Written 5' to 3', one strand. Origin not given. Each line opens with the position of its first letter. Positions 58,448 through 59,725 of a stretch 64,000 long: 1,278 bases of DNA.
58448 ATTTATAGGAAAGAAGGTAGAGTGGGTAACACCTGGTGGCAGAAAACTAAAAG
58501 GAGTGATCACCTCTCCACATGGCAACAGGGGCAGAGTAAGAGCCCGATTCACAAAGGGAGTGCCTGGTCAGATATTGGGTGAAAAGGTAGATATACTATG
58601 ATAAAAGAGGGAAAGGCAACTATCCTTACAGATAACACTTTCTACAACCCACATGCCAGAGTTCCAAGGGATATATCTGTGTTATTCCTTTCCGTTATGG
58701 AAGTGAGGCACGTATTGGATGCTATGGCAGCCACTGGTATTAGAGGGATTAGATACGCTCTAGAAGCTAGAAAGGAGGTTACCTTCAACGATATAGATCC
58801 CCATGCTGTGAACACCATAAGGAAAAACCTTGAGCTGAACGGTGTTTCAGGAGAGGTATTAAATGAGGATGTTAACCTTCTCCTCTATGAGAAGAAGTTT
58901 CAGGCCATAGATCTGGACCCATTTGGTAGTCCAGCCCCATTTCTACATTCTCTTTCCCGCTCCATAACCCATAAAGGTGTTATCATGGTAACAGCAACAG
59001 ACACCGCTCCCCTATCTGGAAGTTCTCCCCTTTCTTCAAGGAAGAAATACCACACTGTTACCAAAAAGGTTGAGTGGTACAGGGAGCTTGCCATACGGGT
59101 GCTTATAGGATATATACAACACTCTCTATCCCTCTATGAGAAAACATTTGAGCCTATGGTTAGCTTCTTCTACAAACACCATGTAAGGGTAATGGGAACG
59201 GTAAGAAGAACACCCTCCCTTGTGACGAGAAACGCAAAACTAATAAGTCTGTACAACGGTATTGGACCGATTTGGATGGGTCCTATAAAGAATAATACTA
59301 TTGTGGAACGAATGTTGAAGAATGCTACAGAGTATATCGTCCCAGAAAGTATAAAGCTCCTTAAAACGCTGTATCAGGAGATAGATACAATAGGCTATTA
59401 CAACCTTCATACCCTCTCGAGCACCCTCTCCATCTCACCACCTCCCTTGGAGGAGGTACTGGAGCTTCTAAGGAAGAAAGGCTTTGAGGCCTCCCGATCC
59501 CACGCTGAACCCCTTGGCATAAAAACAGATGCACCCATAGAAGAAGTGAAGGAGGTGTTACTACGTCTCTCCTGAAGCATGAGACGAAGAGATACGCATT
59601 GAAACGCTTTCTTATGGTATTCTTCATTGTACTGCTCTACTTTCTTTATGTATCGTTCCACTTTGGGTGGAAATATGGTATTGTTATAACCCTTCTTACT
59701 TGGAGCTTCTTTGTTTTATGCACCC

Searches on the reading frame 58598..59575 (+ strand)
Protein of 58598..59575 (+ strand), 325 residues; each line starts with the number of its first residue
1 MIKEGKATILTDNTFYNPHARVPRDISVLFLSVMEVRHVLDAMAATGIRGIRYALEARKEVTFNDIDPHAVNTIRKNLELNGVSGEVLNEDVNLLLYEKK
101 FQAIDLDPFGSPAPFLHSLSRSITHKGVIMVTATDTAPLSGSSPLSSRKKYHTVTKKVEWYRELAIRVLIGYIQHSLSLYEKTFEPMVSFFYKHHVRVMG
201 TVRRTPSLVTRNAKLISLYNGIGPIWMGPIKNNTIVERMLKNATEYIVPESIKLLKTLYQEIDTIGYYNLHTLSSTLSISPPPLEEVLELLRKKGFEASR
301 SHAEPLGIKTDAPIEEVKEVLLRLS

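Call 67: search_protein_families(library=pfam, proteins=[window:58598-59575:+], max_evalue=0.00001)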
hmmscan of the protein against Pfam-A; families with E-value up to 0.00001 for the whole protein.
window:58598-59575:+ (325 aa): 2 families
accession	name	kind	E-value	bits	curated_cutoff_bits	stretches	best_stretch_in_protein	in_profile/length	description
PF02005.22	TRM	-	4.7e-84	283.2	27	2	12-211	18-231/376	N2,N2-dimethylguanosine tRNA methyltransferase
PF02475.24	TRM5-TYW2_MTfase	-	6.8e-07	29.8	28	1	33-133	34-137/164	TRM5/TYW2 methyltransferase domain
